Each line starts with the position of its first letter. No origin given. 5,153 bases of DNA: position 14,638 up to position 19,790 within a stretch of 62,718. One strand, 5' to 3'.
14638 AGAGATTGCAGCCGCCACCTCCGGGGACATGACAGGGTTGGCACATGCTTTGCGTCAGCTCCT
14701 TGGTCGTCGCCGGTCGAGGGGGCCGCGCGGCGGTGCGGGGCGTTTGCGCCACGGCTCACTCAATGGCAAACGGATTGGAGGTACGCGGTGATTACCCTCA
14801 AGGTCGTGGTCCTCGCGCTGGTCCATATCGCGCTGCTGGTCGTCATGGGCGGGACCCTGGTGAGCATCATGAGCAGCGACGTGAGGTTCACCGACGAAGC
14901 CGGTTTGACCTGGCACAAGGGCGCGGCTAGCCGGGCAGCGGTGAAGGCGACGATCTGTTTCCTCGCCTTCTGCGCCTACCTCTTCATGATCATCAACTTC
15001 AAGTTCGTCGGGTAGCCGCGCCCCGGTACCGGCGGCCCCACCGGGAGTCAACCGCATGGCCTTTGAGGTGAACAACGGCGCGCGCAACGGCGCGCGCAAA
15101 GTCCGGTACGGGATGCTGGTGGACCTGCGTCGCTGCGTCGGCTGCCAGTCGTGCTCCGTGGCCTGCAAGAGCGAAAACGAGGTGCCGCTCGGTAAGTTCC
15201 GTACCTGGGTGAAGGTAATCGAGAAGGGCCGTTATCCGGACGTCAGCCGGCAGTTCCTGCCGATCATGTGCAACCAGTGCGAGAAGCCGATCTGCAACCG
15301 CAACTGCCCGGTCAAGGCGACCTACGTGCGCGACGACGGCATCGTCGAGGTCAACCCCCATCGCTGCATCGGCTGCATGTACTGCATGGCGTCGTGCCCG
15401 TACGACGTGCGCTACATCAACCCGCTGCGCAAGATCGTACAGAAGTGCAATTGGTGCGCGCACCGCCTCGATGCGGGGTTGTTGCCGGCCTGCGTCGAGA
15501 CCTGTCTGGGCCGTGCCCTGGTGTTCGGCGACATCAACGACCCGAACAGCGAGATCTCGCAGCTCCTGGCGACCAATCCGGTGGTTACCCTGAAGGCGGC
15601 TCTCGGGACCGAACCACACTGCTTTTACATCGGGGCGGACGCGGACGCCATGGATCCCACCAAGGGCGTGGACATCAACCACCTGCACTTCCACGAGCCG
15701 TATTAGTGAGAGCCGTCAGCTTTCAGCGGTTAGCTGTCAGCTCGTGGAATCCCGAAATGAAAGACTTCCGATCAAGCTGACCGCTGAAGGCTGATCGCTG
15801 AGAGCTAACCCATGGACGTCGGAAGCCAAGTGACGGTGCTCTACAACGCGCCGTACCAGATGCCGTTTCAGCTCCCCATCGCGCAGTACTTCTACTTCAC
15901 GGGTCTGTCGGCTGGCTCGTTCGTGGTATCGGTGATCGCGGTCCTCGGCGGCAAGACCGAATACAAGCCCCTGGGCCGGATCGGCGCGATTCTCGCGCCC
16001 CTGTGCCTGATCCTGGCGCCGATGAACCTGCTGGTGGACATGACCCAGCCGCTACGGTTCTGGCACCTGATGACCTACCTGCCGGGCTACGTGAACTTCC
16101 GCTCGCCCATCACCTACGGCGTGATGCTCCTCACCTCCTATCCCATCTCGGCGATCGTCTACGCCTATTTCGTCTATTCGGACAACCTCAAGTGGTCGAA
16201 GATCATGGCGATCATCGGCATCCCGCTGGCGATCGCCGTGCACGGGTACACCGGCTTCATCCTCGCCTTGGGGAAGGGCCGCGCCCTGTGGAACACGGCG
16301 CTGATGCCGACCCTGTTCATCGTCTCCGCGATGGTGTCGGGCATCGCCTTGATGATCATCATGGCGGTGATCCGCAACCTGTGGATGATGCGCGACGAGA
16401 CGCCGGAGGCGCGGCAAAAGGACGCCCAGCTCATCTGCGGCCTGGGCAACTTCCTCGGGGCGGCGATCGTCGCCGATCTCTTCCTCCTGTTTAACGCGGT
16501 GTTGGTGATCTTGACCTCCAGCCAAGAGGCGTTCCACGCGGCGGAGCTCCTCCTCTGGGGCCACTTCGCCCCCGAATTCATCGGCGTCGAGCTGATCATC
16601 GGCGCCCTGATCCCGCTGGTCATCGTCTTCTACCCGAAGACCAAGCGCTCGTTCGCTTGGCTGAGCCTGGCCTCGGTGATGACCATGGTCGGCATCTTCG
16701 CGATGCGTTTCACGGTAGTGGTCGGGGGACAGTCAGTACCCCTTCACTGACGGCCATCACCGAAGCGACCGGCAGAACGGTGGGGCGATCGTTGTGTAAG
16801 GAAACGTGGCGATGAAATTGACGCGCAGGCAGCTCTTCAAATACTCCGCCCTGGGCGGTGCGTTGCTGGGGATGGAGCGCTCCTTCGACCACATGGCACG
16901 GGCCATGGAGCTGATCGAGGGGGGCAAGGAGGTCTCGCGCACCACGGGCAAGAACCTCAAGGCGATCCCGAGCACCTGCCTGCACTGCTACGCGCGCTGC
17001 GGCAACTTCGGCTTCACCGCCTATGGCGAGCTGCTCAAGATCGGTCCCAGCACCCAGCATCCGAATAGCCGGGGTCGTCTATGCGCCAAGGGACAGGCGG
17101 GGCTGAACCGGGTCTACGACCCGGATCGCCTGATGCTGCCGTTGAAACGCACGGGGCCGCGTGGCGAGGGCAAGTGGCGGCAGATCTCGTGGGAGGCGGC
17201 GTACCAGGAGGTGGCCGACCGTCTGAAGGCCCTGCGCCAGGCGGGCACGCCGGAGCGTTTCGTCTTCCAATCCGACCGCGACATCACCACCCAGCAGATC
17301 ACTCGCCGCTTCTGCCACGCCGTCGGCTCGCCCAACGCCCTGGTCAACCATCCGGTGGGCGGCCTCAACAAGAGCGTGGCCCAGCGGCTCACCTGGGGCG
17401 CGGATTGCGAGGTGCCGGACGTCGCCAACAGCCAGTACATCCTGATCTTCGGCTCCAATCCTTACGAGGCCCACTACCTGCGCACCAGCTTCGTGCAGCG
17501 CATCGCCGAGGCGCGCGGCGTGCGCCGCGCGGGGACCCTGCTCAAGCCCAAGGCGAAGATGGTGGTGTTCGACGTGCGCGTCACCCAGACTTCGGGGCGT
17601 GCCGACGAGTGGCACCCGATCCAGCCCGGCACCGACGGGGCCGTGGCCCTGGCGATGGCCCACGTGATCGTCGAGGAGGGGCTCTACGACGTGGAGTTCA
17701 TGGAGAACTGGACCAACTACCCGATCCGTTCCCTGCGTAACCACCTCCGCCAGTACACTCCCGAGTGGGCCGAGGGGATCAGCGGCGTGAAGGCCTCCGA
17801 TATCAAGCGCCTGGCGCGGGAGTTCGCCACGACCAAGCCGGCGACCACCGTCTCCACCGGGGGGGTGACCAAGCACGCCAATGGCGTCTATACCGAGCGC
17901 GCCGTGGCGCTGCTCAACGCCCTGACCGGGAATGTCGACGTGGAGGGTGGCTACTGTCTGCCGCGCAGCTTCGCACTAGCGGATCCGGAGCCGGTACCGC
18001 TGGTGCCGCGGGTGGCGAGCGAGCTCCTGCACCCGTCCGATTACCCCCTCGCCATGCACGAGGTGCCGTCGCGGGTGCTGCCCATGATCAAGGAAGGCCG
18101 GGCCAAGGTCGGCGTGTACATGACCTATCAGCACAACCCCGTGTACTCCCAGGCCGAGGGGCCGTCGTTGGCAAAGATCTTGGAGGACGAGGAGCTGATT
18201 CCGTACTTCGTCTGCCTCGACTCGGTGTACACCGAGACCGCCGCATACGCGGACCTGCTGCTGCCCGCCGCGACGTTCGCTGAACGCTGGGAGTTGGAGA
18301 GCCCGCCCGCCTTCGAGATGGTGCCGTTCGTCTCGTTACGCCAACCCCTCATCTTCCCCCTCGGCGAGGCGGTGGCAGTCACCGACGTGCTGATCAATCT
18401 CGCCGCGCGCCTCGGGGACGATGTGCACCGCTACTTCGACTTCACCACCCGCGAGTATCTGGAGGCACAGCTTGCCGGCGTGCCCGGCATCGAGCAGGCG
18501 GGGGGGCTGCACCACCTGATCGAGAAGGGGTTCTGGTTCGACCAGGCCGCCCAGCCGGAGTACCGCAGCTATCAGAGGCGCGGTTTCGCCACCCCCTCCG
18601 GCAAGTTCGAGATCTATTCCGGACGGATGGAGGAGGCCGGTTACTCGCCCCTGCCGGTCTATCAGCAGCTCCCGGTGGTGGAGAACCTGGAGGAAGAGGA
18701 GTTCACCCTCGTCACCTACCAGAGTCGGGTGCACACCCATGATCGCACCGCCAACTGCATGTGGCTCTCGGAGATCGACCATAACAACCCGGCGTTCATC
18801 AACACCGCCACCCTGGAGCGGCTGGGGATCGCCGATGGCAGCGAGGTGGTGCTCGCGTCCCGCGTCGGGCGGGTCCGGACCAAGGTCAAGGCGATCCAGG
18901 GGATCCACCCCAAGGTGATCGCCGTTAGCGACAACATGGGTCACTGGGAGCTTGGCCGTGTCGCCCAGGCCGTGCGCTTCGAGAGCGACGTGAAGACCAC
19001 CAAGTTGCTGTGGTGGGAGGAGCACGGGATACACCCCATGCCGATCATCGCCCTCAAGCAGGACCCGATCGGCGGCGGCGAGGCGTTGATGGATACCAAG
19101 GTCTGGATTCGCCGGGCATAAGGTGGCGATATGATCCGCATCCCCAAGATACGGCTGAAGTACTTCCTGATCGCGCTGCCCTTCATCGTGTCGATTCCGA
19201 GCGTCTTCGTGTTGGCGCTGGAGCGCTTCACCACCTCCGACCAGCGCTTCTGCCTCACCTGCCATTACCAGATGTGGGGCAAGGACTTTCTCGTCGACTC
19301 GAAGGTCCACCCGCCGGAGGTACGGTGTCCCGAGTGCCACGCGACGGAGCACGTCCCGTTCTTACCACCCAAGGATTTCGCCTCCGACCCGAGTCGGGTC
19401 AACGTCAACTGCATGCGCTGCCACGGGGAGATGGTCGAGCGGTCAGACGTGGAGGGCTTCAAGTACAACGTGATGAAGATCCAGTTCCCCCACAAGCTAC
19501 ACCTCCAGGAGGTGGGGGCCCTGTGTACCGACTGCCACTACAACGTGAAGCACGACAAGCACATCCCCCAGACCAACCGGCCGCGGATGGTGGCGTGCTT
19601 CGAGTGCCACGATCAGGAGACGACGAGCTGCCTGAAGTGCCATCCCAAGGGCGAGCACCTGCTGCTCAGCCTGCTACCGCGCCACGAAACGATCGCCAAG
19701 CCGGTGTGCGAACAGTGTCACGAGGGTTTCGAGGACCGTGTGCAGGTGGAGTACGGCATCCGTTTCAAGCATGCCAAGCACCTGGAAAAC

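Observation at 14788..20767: Molybdopterin oxidoreductase operon in B-C-A order that also encodes a 12-haem NapC/NirT-like cytochrome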

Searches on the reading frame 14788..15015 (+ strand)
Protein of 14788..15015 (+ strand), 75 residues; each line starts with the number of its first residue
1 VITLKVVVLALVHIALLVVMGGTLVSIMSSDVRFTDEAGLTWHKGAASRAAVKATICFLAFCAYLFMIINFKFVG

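Call 38: search_protein_families(library=pfam, proteins=[window:14788-15015:+], max_evalue=0.001)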
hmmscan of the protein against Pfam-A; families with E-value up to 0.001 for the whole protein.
window:14788-15015:+ (75 aa): 0 families

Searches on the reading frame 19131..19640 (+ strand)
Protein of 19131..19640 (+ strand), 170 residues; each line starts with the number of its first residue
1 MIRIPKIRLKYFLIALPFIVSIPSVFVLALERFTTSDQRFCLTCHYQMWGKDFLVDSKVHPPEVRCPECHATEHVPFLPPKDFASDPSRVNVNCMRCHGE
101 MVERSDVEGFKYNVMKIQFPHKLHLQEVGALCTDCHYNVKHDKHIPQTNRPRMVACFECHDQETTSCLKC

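Call 72: search_solved_structures(query=A3, max_evalue=1, show_alignments=3)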
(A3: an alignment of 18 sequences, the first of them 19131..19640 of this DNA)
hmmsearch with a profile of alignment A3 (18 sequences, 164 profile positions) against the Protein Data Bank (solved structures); distinct sequences matched with E-value up to 1: 59.
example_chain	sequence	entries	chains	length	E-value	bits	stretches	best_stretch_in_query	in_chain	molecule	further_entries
3ov0_A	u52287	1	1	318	1.3e-14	57.4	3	89-161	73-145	Cytochrome c family protein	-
2j7a_C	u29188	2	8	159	3.7e-10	42.9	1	16-148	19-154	CYTOCHROME C QUINOL DEHYDROGENASE NRFH | NAPC/NIRT CYTOCHROME C FAMILY PROTEIN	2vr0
6qvm_A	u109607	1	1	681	1.6e-08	37.6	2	9-72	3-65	Multiheme cytochrome cf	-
8k9e_A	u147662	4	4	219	2.8e-08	36.8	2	113-160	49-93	Cytochrome c7-like domain-containing protein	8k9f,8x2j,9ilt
28pb_A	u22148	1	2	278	5.6e-08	35.8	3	38-82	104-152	Cytochrome c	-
1sp3_A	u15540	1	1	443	8.4e-08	35.2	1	35-141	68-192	cytochrome c, putative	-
6i5b_A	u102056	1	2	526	1.4e-07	34.5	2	35-135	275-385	Uncharacterized protein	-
2ozy_A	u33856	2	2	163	1.7e-07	34.3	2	36-100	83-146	Cytochrome c-type protein nrfB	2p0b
6r2q_A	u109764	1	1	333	1.7e-07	34.3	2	36-98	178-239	Cystathionine beta-synthase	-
1fgj_A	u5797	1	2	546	1.2e-06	31.5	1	64-161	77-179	HYDROXYLAMINE OXIDOREDUCTASE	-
3ouq_A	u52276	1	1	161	1.5e-06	31.2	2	89-161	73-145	Cytochrome c family protein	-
4fas_A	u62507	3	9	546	1.5e-06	31.2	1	64-161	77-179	Hydroxylamine oxidoreductase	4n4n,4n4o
6m0p_A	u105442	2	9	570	1.9e-06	30.9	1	64-161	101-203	Aerobic hydroxylamine oxidoreductase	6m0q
6lod_A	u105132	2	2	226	2.1e-06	30.7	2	113-160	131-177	MULTIHEME_CYTC domain-containing protein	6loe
3bng_A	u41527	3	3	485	9.5e-06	28.6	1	57-107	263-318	Cytochrome c-552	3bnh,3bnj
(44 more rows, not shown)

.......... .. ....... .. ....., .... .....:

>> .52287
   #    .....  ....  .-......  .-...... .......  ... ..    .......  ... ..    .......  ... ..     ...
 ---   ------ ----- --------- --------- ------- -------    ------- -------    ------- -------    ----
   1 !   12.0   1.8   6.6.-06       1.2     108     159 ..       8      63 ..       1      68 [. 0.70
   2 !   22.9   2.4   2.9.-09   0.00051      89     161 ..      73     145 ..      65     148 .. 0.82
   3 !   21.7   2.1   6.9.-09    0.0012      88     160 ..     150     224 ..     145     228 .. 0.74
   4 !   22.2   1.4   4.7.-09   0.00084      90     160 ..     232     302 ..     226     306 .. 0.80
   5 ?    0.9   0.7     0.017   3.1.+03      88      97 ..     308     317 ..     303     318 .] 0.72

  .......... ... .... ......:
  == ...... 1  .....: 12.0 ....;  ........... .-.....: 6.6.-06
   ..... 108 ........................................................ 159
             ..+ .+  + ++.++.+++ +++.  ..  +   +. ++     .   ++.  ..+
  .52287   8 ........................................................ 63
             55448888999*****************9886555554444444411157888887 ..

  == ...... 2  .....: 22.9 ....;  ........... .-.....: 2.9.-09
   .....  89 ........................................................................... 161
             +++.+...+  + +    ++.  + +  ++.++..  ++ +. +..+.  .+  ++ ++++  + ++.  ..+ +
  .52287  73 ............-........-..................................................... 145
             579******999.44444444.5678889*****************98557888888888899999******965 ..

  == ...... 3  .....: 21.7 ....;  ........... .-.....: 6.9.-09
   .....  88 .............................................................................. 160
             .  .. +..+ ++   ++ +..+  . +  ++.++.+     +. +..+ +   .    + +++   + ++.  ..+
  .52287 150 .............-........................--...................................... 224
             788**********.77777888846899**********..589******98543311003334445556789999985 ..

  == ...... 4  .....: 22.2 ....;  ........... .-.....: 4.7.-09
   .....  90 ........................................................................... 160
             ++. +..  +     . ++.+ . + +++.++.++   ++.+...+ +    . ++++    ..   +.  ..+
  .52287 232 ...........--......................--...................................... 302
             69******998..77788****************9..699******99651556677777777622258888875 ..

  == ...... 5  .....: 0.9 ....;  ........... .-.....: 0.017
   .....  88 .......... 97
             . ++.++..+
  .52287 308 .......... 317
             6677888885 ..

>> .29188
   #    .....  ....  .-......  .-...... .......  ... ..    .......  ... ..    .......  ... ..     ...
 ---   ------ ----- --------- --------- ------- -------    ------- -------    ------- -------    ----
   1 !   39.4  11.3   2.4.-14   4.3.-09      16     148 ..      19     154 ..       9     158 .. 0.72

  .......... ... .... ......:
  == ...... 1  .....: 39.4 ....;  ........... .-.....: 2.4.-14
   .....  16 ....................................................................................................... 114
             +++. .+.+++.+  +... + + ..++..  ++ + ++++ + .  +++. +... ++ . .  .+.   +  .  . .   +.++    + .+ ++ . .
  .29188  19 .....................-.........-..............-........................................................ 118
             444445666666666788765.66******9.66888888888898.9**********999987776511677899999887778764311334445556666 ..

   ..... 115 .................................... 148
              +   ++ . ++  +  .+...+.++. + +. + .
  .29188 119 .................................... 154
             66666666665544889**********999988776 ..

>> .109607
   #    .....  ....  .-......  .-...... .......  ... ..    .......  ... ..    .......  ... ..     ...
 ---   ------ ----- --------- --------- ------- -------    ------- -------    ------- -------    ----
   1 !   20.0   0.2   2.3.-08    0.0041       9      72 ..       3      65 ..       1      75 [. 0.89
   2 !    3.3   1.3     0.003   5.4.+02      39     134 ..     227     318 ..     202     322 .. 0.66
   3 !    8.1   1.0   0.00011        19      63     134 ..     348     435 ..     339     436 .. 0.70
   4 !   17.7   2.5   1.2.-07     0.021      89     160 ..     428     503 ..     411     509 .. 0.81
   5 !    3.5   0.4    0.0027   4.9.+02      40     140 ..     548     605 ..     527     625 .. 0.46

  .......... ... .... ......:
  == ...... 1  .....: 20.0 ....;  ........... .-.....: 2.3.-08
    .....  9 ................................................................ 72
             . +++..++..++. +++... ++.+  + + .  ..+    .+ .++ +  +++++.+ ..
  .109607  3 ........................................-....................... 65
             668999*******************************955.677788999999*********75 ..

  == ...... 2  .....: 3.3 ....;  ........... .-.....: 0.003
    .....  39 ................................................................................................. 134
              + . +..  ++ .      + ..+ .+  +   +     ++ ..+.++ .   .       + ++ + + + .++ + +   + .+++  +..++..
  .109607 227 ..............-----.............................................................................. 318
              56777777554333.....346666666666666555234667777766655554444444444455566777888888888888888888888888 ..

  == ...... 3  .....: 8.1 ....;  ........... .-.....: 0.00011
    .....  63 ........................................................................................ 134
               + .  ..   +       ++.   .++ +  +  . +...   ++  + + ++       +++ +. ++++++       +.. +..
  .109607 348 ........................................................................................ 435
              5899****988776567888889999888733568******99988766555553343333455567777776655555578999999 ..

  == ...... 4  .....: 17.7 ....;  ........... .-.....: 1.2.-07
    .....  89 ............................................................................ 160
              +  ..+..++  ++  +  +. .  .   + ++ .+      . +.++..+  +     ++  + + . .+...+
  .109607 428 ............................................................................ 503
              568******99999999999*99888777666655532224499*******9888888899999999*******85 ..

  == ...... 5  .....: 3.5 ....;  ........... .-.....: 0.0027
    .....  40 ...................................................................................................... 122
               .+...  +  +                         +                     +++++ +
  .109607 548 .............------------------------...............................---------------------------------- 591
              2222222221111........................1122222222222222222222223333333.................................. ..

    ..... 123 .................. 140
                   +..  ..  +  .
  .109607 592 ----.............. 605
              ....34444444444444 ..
